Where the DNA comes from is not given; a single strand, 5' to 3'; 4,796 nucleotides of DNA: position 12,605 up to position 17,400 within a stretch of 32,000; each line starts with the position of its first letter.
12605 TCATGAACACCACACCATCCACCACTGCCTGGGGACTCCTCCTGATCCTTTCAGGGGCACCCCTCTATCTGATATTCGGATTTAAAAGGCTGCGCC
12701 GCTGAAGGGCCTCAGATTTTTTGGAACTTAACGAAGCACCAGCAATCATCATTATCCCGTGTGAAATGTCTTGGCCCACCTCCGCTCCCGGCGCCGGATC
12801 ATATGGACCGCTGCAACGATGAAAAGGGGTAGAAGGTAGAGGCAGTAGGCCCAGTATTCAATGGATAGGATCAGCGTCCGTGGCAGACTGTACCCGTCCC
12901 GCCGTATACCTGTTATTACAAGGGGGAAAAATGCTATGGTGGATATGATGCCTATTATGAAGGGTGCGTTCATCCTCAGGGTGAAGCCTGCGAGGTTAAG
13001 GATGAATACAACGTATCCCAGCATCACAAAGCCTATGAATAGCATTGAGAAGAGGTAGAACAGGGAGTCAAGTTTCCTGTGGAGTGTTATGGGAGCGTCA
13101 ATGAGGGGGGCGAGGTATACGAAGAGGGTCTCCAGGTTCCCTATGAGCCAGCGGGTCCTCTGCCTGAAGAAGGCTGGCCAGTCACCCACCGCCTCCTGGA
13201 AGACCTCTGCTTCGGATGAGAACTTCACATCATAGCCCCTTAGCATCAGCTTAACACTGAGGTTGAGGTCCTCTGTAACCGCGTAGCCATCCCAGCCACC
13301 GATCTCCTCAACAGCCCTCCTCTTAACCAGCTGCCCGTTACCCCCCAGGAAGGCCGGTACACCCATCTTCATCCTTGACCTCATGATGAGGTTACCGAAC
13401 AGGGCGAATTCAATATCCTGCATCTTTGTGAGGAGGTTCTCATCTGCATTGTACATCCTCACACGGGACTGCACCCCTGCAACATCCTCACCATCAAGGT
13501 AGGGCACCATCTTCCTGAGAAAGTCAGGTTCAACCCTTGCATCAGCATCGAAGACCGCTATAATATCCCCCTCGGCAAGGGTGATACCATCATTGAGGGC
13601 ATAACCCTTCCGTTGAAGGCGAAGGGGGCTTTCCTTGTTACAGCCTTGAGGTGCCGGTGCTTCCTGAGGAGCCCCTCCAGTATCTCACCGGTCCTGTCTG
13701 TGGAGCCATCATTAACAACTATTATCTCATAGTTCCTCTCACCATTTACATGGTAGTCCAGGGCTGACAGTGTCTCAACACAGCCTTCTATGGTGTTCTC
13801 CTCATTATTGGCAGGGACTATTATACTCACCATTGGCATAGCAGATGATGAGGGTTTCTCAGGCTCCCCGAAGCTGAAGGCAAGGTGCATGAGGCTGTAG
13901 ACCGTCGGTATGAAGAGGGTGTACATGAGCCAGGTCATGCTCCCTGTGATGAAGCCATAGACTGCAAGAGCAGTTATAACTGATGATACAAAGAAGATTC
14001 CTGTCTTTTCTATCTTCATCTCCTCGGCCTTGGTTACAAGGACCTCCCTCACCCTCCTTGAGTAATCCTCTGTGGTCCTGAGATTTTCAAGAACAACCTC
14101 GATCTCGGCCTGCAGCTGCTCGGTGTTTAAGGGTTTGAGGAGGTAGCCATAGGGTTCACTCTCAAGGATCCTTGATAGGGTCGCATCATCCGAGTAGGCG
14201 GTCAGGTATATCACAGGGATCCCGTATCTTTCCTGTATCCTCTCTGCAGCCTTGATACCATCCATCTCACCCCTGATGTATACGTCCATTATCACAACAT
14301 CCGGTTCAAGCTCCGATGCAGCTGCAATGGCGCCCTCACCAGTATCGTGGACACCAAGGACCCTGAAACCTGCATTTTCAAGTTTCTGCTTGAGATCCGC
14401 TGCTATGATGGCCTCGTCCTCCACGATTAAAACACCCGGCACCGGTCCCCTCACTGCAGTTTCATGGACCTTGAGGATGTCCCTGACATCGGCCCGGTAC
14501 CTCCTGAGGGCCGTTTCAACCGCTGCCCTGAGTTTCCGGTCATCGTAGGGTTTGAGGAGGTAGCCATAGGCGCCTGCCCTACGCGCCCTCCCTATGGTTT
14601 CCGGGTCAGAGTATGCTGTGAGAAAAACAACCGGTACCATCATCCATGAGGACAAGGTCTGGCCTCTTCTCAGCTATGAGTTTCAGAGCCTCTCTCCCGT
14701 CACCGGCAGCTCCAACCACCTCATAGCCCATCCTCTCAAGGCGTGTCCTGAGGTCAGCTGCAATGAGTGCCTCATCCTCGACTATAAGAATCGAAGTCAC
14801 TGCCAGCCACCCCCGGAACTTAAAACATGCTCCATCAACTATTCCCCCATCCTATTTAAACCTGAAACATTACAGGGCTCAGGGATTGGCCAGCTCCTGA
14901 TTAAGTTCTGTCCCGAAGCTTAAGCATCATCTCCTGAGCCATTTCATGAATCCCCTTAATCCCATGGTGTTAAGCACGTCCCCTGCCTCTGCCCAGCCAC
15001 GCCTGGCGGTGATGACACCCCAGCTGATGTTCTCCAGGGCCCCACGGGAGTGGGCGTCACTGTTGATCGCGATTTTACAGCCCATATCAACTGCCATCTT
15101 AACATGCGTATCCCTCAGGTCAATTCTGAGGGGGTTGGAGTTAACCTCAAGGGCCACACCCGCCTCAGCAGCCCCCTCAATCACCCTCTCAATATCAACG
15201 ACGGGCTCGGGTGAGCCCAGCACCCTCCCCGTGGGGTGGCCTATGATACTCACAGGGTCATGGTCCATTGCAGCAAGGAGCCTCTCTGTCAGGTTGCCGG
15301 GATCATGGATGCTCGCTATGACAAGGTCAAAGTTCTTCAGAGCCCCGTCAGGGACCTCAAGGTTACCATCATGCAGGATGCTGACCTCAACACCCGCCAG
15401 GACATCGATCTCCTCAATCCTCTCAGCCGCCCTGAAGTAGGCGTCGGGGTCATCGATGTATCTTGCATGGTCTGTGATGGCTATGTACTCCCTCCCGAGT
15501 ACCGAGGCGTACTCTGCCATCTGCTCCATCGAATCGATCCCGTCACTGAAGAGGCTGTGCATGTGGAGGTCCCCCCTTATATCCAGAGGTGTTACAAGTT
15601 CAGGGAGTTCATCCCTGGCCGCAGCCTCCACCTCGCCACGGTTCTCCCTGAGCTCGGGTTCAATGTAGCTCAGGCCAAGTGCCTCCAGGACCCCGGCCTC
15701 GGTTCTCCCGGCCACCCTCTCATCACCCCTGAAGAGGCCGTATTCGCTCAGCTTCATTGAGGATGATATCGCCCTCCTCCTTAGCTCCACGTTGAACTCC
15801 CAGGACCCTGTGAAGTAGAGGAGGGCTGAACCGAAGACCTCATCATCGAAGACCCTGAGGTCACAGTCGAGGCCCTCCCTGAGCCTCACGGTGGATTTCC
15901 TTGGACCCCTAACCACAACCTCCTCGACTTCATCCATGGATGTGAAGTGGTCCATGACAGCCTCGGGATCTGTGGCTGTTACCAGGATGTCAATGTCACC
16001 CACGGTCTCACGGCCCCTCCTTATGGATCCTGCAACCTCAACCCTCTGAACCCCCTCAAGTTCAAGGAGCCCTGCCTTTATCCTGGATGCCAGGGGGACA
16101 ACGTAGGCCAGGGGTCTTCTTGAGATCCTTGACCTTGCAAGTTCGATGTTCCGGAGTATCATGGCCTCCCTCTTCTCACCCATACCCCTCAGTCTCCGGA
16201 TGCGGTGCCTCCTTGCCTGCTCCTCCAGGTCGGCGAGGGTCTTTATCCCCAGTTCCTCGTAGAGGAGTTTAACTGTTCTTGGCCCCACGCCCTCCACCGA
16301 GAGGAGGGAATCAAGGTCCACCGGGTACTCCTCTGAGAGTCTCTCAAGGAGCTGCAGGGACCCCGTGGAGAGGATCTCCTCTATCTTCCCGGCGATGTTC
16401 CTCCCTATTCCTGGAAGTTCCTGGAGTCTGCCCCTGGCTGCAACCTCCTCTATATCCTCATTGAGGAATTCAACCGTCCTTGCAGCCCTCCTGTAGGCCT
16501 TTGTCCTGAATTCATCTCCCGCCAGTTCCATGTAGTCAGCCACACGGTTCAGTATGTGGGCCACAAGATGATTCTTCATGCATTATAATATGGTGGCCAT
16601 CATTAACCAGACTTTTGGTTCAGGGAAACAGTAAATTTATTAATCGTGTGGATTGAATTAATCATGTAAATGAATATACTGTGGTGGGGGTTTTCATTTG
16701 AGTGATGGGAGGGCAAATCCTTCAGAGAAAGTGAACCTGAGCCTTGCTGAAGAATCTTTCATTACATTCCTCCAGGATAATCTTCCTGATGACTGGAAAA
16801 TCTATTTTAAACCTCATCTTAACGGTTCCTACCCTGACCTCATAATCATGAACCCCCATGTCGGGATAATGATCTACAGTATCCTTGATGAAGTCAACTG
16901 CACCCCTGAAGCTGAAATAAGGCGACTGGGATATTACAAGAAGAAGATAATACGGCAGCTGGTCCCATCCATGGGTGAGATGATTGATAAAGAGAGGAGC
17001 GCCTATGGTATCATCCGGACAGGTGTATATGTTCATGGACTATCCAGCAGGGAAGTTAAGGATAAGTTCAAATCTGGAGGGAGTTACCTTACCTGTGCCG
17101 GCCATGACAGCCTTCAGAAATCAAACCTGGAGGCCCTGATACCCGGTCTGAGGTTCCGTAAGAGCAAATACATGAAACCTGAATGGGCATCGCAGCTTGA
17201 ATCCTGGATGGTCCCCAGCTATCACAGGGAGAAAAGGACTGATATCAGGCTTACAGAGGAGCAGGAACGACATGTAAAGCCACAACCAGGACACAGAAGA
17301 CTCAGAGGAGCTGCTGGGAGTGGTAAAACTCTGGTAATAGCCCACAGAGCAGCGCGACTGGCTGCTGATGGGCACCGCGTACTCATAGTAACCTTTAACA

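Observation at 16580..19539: AT-rich single-gene islet between polX and GGGP synthase: NERD-like / SF1 helicase / unknown-CTD protein as a candidate uncharacterised archaeal immunity gene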

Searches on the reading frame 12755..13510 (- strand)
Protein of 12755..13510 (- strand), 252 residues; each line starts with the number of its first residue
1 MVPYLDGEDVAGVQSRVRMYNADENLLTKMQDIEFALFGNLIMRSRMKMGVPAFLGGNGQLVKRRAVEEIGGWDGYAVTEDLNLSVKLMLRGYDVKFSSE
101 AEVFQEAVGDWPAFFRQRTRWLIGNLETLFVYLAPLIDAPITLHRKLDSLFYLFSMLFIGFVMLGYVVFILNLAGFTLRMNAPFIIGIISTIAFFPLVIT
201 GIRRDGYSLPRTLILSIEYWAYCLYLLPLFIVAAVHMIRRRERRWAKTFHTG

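Call 56: search_protein_families(library=pfam, proteins=[window:12755-13510:-], max_evalue=0.001)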
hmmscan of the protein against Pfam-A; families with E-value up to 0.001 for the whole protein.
window:12755-13510:- (252 aa): 2 families
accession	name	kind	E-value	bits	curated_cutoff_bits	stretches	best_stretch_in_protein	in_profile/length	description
PF13632.12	Glyco_trans_2_3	-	2.1e-24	86.9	27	1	9-171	27-178/198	Glycosyl transferase family group 2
PF13641.12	Glyco_tranf_2_3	-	4.8e-15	56.6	27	1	2-122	108-228/230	Glycosyltransferase like family 2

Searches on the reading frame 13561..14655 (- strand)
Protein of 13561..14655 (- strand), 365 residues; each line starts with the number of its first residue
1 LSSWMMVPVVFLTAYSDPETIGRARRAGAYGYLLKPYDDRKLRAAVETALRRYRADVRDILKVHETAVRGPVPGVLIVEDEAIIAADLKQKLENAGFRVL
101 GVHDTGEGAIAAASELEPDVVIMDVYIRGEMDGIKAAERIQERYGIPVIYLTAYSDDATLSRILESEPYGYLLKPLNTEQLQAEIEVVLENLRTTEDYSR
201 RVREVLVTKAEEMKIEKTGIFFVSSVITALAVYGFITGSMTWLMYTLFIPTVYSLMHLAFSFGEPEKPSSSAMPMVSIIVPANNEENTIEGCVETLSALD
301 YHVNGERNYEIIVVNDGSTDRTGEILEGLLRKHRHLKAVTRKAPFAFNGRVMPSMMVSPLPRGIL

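Call 56: search_protein_families(library=pfam, proteins=[window:13561-14655:-], max_evalue=0.001)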
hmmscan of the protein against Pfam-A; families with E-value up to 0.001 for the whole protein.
window:13561-14655:- (365 aa): 2 families
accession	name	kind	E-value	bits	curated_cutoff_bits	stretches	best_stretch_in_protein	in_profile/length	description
PF00072.30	Response_reg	-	9e-32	110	30.2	2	75-185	1-110/111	Response regulator receiver domain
PF00535.33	Glycos_transf_2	-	7.8e-13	49.1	23.3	1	277-339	1-58/168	Glycosyl transferase family 2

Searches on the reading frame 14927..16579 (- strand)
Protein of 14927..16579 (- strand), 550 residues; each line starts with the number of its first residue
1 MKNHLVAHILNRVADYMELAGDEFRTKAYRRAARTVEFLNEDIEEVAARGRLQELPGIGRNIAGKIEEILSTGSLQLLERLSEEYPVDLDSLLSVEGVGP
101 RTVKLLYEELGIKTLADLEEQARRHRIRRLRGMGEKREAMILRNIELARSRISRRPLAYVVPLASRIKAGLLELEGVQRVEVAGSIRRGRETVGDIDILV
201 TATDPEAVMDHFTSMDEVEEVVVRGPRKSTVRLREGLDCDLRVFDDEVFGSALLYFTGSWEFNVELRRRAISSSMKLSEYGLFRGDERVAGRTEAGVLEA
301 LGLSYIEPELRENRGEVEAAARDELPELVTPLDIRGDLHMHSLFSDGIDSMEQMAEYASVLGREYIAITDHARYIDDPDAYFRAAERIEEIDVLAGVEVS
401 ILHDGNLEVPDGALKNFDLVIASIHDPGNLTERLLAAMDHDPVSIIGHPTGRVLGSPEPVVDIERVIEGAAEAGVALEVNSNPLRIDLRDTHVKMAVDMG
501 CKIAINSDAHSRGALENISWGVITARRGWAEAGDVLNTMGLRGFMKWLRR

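Call 6: search_protein_families(library=pfam, proteins=[window:14927-16579:-], max_evalue=0.1)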
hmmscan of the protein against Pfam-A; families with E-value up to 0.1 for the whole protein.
window:14927-16579:- (550 aa): 11 families
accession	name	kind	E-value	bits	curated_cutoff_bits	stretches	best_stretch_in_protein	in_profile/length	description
PF14791.11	DNA_pol_B_thumb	-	7.3e-22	77.4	25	1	252-312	1-63/63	DNA polymerase beta thumb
PF14716.13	HHH_8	-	1.3e-20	73.9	30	1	1-74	1-72/73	Helix-hairpin-helix domain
PF14520.12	HHH_5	-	4.8e-13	49.8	27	1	91-142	3-52/57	Helix-hairpin-helix domain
PF02811.25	PHP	-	2.5e-11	44.6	26.4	1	337-426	1-94/164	PHP domain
PF14792.12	DNA_pol_B_palm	-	6.9e-07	29.9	25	1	163-211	10-59/113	DNA polymerase beta palm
PF00633.29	HHH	-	0.00016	21.8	24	0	83-103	4-24/30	Helix-hairpin-helix motif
PF10391.15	DNA_pol_lambd_f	-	0.00035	20.8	29.8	1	92-121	3-31/51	Fingers domain of DNA polymerase lambda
PF01909.29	NTP_transf_2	-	0.0032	18.3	21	1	166-209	3-48/93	Nucleotidyltransferase domain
PF11731.14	Cdd1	-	0.021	15.5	25.5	0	89-131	5-46/86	Pathogenicity locus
PF21999.2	IMS_HHH_1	-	0.035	15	27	0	54-69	2-17/53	DNA polymerase-iota, thumb domain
PF01261.30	AP_endonuc_2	-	0.05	13.7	31.1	0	344-394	50-115/249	Xylose isomerase-like TIM barrel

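Call 19: find_related_loci(query=window:14927-16576:-, collection=genome_contigs, flank=10000)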
Query window:14927-16576:- (549 aa) in genome_contigs; peptide patterns used: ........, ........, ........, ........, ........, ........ (x = any residue, [..] = any of these).
60 stretches matched a pattern; 1 encode a relative of the query (tblastn E <= 1e-3); 1 distinct loci.
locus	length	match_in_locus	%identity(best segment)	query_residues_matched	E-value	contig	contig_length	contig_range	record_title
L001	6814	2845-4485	86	1-547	0e+0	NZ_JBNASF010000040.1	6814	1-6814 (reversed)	MAG: Methanothermobacter sp. isolate Kamch4336-1-MF-09 bin8_IDBA_re-assembly_contigs.fa-40, whole genome shotgun sequenc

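Call 24: find_homologous_proteins(query=window:14927-16576:-, max_evalue=1e-50)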
Query window:14927-16576:- (549 aa): 7876 proteins with E <= 1e-50 among 8000 candidates; the best 120 are listed.
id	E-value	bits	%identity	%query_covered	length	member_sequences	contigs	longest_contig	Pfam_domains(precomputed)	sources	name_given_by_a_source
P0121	0.0e+0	1125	94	100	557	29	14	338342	PF14520.13,PF14716.14,PF02811.27,PF14792.13,PF14791.12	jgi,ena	-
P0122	0.0e+0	1032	86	100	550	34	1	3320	PF14520.13,PF14716.14,PF02811.27,PF14792.13,PF14791.12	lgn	-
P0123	5.1e-275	932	78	100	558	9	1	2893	PF14520.13,PF14716.14,PF02811.27,PF14792.13,PF00633.30,PF14791.12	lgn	-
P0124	1.1e-274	931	78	100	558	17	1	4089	PF14520.13,PF14716.14,PF02811.27,PF14792.13,PF14791.12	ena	-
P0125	3.6e-273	926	78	100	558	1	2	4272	PF14520.13,PF14716.14,PF02811.27,PF14792.13,PF00633.30,PF14791.12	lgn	-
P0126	4.5e-273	925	77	100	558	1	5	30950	PF14520.13,PF14716.14,PF02811.27,PF14792.13,PF00633.30,PF14791.12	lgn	-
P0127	3.4e-184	632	52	100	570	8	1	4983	PF14520.13,PF14716.14,PF02811.27,PF14792.13,PF00633.30,PF14791.12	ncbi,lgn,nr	ncbi:MAG: DNA polymerase/3'-5' exonuclease PolX [Methanobacteriales archaeon]|nr:DNA polymerase/3'-5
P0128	5.3e-182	625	53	98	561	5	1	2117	PF14520.13,PF14716.14,PF02811.27,PF14792.13,PF00633.30,PF14791.12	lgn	-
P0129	7.7e-181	621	55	98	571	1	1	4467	PF14520.13,PF14716.14,PF02811.27,PF14792.13,PF14791.12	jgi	jgi:DNA polymerase (family X)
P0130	3.8e-180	619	53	100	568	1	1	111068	PF14520.13,PF14716.14,PF02811.27,PF14792.13,PF00633.30,PF14791.12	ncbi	ncbi:MAG: DNA polymerase/3'-5' exonuclease PolX [Methanomicrobiales archaeon]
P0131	1.7e-179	617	54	98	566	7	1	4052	PF14520.13,PF14716.14,PF02811.27,PF14791.12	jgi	jgi:DNA polymerase (family X)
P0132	1.7e-179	616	53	98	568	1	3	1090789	PF01876.23,PF14520.13,PF14716.14,PF02811.27,PF14792.13,PF14791.12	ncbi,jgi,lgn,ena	-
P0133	3.7e-179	615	53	98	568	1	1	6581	PF01876.23,PF14520.13,PF14716.14,PF02811.27,PF14792.13,PF14791.12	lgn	-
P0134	1.2e-178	614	54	98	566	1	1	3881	PF14520.13,PF14716.14,PF02811.27,PF14791.12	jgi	jgi:DNA polymerase (family X)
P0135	5.7e-177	608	54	100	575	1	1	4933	PF14520.13,PF14716.14,PF02811.27,PF14792.13,PF00633.30,PF14791.12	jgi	-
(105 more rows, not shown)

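Call 27: find_encoding_contigs(protein=P0121, flank=8000, max_places=4)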
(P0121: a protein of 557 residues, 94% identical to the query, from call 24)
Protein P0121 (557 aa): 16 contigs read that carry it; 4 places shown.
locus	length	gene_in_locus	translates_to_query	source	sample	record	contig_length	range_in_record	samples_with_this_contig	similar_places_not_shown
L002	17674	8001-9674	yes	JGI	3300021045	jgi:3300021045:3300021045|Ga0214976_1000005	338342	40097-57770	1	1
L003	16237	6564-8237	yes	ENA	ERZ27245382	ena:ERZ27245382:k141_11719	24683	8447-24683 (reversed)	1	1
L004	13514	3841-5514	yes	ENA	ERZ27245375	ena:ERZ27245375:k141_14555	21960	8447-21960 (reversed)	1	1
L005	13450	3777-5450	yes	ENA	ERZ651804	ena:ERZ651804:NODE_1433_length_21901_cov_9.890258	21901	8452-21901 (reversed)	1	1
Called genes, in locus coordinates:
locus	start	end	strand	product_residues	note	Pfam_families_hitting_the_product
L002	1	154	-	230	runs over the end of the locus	PF01976:DUF116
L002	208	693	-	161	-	-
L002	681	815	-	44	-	-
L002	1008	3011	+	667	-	PF07728:AAA_5 (weak), PF01078:Mg_chelatase (weak), PF17863:AAA_lid_2, PF26791:AAPxQ, PF00092:VWA, PF13519:VWA_2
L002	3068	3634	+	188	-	PF04034:Ribo_biogen_C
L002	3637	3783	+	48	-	PF13240:Zn_Ribbon_1 (weak)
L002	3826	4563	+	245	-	PF01884:PcrB, PF00977:His_biosynth (faint)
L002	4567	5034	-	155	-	-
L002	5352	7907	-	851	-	PF00580:UvrD-helicase, PF13245:AAA_19, PF13538:UvrD_C_2 (weak)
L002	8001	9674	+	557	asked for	PF14716:HHH_8, PF14520:HHH_5, PF14792:DNA_pol_B_palm (weak), PF14791:DNA_pol_B_thumb, PF02811:PHP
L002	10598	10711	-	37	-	-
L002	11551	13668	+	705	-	PF05048:NosD, PF07602:DUF1565 (faint), PF13229:Beta_helix, PF05048:NosD, PF13229:Beta_helix, PF05048:NosD, PF09373:PMBR (weak)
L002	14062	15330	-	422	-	PF00324:AA_permease, PF13520:AA_permease_2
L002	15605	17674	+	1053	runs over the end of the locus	PF00176:SNF2-rel_dom, PF00270:DEAD, PF04851:ResIII, PF00271:Helicase_C, PF13020:NOV_C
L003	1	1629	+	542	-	?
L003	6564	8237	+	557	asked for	PF14716:HHH_8, PF14520:HHH_5, PF14792:DNA_pol_B_palm (weak), PF14791:DNA_pol_B_thumb, PF02811:PHP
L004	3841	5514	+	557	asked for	PF14716:HHH_8, PF14520:HHH_5, PF14792:DNA_pol_B_palm (weak), PF14791:DNA_pol_B_thumb, PF02811:PHP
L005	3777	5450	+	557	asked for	PF14716:HHH_8, PF14520:HHH_5, PF14792:DNA_pol_B_palm (weak), PF14791:DNA_pol_B_thumb, PF02811:PHP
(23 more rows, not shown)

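Call 28: find_encoding_contigs(protein=P0126, flank=8000, max_places=4)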
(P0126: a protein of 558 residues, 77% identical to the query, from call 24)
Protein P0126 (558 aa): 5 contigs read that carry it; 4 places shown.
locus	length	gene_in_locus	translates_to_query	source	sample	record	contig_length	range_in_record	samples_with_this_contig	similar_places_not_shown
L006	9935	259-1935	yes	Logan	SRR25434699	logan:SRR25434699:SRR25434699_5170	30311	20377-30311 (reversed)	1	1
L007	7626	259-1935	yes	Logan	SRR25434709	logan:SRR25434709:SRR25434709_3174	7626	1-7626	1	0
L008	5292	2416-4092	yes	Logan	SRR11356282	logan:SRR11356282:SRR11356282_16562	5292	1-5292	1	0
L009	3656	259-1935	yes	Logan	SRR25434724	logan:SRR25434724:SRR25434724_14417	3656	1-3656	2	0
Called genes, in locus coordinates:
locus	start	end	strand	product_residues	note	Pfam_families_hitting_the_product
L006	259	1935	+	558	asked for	PF14716:HHH_8, PF00633:HHH (faint), PF14520:HHH_5, PF14792:DNA_pol_B_palm (weak), PF14791:DNA_pol_B_thumb, PF02811:PHP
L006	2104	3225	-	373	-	PF00324:AA_permease, PF13520:AA_permease_2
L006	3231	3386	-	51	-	-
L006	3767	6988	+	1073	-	PF04851:ResIII, PF00176:SNF2-rel_dom, PF00270:DEAD (weak), PF00271:Helicase_C, PF13020:NOV_C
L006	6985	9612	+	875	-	PF06634:DUF1156, PF03602:Cons_hypoth95 (faint), PF01555:N6_N4_Mtase (faint), PF08241:Methyltransf_11 (faint)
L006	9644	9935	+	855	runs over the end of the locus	PF04465:DUF499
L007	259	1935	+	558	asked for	PF14716:HHH_8, PF00633:HHH (faint), PF14520:HHH_5, PF14792:DNA_pol_B_palm (weak), PF14791:DNA_pol_B_thumb, PF02811:PHP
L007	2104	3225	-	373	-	PF00324:AA_permease, PF13520:AA_permease_2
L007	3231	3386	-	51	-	-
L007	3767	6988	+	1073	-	PF04851:ResIII, PF00176:SNF2-rel_dom, PF00270:DEAD (weak), PF00271:Helicase_C, PF13020:NOV_C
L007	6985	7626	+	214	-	?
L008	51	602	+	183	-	-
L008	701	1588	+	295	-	-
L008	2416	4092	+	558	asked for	PF14716:HHH_8, PF00633:HHH (faint), PF14520:HHH_5, PF14792:DNA_pol_B_palm (weak), PF14791:DNA_pol_B_thumb, PF02811:PHP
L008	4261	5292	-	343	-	?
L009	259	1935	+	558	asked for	PF14716:HHH_8, PF00633:HHH (faint), PF14520:HHH_5, PF14792:DNA_pol_B_palm (weak), PF14791:DNA_pol_B_thumb, PF02811:PHP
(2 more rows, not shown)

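Call 50: search_protein_families(library=pfam, proteins=[L002:4567-5034:-], max_evalue=0.01)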
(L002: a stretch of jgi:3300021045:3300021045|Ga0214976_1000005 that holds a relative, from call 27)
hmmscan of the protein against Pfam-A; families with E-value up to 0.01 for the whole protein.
L002:4567-5034:- (155 aa): 0 families

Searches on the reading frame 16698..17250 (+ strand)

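Call 9: search_protein_families(library=pfam, proteins=[window:16698-17250:+], max_evalue=10)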
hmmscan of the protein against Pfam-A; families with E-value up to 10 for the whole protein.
window:16698-17250:+ (184 aa): 0 families
